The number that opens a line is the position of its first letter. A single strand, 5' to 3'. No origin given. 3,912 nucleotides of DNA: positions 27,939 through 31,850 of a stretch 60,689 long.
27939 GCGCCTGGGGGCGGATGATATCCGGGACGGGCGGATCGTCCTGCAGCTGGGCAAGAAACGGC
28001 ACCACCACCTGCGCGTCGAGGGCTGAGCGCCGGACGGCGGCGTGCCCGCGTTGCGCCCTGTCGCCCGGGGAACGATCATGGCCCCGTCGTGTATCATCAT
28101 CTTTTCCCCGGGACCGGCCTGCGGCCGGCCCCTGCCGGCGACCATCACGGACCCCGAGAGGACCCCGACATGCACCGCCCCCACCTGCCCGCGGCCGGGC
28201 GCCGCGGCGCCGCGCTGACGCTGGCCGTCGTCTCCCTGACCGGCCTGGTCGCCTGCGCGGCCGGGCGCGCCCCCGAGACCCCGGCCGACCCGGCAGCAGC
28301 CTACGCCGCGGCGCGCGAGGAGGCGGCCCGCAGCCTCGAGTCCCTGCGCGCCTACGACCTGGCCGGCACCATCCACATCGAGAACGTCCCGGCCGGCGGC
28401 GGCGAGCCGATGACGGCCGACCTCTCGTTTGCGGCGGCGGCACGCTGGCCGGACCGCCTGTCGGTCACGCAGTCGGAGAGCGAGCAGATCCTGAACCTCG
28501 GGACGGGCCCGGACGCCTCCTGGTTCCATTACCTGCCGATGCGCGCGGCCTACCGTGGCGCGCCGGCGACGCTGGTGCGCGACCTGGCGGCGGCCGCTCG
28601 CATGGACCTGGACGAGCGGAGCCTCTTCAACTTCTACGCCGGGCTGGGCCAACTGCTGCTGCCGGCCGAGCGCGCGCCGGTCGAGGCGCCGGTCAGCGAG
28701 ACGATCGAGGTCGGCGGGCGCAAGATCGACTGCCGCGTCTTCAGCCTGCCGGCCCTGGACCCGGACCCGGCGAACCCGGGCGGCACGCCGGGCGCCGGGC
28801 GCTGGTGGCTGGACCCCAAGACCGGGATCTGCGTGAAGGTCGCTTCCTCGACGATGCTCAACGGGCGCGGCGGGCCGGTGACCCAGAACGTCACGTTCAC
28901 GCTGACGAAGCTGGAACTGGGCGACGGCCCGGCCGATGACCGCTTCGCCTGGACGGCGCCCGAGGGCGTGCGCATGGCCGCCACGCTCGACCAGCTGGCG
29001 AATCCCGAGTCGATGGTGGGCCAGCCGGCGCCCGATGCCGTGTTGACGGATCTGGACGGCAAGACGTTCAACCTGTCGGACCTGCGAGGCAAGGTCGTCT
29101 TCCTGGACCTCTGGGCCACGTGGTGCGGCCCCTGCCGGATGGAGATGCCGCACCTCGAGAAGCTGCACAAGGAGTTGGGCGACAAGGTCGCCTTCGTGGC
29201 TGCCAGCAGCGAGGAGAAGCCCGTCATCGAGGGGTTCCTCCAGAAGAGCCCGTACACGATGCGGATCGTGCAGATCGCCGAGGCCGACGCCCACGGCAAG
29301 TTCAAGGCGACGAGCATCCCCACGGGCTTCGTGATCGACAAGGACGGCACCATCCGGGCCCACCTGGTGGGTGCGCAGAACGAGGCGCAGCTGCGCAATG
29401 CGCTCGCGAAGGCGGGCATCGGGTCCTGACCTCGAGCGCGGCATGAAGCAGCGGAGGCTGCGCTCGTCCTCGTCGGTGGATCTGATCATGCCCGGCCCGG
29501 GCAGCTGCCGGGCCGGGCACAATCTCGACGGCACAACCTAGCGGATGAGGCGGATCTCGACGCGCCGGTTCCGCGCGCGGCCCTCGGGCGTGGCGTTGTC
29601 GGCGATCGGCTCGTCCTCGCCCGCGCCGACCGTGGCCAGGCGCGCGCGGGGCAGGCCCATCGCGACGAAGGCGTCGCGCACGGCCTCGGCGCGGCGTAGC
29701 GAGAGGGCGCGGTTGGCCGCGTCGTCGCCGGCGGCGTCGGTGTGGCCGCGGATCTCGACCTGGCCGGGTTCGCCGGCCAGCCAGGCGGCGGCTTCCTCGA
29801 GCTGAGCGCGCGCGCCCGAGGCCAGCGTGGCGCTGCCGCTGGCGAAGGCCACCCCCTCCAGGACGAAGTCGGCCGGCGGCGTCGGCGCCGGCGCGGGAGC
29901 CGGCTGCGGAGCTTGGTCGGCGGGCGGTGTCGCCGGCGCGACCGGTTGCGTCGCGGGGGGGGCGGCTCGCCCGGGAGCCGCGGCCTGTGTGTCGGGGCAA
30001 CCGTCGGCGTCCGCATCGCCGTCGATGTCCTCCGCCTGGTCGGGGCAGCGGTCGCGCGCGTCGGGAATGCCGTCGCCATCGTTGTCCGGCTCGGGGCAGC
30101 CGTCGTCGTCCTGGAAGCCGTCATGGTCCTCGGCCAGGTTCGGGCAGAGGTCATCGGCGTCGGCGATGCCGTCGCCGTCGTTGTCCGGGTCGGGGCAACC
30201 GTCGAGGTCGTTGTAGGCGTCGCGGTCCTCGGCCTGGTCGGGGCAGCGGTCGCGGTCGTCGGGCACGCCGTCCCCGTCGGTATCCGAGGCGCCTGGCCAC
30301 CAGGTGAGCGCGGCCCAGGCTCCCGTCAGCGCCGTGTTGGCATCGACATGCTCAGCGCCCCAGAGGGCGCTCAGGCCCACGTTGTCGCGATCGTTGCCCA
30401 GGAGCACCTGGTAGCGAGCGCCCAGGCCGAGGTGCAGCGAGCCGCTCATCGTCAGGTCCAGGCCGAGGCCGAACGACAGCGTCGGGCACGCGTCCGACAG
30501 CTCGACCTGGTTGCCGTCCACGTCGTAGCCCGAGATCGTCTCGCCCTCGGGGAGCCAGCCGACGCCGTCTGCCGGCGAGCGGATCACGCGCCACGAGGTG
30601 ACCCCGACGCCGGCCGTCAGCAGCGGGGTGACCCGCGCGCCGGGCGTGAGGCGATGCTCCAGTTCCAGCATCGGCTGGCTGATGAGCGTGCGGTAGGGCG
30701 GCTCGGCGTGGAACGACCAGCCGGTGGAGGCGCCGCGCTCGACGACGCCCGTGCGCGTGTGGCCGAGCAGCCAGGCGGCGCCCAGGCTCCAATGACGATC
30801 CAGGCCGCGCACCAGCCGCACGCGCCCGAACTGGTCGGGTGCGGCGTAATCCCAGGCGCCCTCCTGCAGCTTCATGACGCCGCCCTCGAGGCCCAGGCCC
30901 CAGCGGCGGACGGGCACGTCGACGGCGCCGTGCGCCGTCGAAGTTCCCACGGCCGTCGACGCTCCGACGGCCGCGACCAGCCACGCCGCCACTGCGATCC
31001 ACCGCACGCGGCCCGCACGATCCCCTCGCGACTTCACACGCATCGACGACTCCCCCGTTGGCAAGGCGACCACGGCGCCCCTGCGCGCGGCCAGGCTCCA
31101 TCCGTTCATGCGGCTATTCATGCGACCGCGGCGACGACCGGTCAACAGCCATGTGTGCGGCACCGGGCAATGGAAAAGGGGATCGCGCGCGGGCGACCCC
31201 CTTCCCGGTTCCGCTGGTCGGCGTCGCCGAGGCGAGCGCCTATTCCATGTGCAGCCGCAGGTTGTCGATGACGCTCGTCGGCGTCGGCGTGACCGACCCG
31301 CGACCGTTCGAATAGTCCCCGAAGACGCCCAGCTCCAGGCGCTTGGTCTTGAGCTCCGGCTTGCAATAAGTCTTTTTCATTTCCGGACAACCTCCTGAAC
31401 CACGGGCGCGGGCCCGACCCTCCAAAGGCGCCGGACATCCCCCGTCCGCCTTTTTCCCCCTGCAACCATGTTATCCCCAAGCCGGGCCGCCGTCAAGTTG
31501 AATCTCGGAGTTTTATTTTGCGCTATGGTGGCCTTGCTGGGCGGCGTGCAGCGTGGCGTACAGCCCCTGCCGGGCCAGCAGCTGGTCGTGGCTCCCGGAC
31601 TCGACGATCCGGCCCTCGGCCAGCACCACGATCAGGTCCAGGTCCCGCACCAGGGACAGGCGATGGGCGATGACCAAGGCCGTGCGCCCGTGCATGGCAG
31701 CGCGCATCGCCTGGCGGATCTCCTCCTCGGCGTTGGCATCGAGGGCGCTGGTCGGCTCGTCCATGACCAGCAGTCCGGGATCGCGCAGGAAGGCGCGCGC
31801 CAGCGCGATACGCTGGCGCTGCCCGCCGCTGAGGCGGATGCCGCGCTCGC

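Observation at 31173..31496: Monocistronic 46-aa peptide gene with its own promoter-like element, consensus SD and terminator, directly downstream of an ABC exporter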

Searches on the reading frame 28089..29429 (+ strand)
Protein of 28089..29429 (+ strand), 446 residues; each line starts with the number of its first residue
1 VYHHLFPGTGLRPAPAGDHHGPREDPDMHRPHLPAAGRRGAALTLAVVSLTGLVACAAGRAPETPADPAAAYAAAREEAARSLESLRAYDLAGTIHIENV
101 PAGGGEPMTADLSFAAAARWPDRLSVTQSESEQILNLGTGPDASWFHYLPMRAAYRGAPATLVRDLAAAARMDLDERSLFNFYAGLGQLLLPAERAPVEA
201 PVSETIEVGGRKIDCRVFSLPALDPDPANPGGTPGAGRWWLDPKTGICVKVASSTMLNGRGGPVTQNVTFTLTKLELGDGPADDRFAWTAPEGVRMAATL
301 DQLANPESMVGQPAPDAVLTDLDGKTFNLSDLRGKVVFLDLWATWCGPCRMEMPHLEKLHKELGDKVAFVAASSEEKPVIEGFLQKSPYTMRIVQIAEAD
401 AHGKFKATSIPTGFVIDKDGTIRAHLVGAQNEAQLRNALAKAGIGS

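Call 6: search_protein_families(library=pfam, proteins=[window:28089-29429:+], max_evalue=0.01)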
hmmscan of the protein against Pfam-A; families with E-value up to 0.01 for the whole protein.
window:28089-29429:+ (446 aa): 6 families
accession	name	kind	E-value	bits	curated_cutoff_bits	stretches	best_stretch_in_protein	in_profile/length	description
PF00578.27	AhpC-TSA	-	5.3e-21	75.3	26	1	310-424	1-123/124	AhpC/TSA family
PF08534.16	Redoxin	-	3.7e-20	72.7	26.6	1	310-438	2-147/148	Redoxin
PF00085.26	Thioredoxin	-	2.1e-10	41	23.5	1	334-376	18-60/103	Thioredoxin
PF13905.12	Thioredoxin_8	-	2.3e-08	34.7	27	1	334-422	1-94/94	Thioredoxin-like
PF13098.12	Thioredoxin_2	-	0.00023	21.9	27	1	333-439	4-104/104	Thioredoxin-like domain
PF00255.25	GSHPx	-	0.0018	18.3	27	1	319-367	6-53/108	Glutathione peroxidase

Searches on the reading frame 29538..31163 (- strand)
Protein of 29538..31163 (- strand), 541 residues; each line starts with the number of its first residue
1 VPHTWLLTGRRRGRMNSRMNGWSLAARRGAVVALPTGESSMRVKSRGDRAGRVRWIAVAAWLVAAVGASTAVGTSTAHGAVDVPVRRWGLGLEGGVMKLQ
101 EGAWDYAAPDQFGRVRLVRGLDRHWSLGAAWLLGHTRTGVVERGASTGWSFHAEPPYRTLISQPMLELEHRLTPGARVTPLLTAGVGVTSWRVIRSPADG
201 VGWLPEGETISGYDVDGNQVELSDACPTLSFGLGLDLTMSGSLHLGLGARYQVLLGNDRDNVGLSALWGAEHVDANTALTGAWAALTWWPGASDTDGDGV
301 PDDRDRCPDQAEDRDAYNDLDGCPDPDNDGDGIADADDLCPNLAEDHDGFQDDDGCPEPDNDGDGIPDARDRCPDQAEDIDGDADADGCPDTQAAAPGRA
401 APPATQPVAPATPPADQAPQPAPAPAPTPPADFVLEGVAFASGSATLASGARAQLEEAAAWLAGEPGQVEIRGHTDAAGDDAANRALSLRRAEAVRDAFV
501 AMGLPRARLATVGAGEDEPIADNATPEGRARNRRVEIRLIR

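Call 6: search_protein_families(library=pfam, proteins=[window:29538-31163:-], max_evalue=0.01)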
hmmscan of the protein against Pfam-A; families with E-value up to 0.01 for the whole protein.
window:29538-31163:- (541 aa): 3 families
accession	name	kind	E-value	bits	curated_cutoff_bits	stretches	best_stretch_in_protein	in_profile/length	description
PF00691.25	OmpA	-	8.7e-23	81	27.2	1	440-533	2-98/98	OmpA family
PF02412.23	TSP_3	-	0.0018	18.4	25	0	294-312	15-33/36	Thrombospondin type 3 repeat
PF05359.17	DUF748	-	0.0032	16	50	1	435-492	878-936/1037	Domain of Unknown Function (DUF748)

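Call 7: search_protein_families(library=ncbifam, proteins=[window:29538-31163:-], max_evalue=0.01)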
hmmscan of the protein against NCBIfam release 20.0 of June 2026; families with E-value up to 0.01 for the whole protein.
window:29538-31163:- (541 aa): 42 families (the best 25 are shown)
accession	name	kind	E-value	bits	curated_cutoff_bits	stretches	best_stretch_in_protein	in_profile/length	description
NF053612.1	anchor_PA1041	equivalog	7.6e-37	127.5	250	2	381-539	75-235/236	PA1041 family peptidoglycan-binding anchor lipoprotein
NF053611.1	YiaD_Gzip_OmpA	equivalog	6.8e-30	104.3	175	1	436-538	102-205/206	YiaD family glycine zipper/OmpA-like lipoprotein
NF033763.1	exchanger_TraB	exception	7.5e-25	86.9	700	2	353-538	316-496/522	outer membrane exchange protein TraB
TIGR03350.1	type_VI_ompA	equivalog_domain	1.5e-23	83.3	139.8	1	439-538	33-136/137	type VI secretion system protein TssL, long form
NF053585.1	OMP_LP_YfiB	equivalog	2.6e-23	82.7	128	1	438-537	58-158/163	outer membrane lipoprotein YfiB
NF053613.1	OMP_toxin_LptF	equivalog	2.3e-21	76.7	400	1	438-538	143-244/256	lipotoxin F family OmpA-related lipoprotein LptF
NF005999.0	PRK08126.1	subfamily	8.4e-21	74.3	571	1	439-539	326-430/432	hypothetical protein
NF045787.1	OmpABordt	equivalog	2.3e-20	73.1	200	1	415-540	66-190/194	outer membrane protein OmpA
NF006541.1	PRK09038.1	equivalog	3.5e-19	69.4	283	1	437-538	142-247/253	flagellar motor protein MotD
NF007804.1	PRK10510.1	equivalog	1.4e-17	63.8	307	1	437-539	113-216/219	OmpA family lipoprotein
NF007424.1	PRK09967.1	equivalog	1.8e-17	63.9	155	1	438-537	54-155/160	OmpA family protein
NF006508.0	PRK08944.1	subfamily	8.5e-17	61.3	259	1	437-539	180-287/304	MotB family protein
TIGR02802.1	Pal_lipo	equivalog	1.2e-16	60.7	125.35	1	438-538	2-103/104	peptidoglycan-associated lipoprotein Pal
NF005444.0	PRK07033.1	equivalog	8.2e-16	58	520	1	440-540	318-422/438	DotU family type VI secretion system protein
TIGR03789.1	pdsO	hypoth_equivalog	2.1e-15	57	152.2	1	437-538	140-242/243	sortase-associated OmpA-like protein PdsO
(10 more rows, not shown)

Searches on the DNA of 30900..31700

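Call 62: search_rna_families(source=window, start=30900, end=31700, threshold=evalue, max_evalue=1)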
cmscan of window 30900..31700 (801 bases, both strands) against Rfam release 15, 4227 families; matches with E-value up to 1: 0.
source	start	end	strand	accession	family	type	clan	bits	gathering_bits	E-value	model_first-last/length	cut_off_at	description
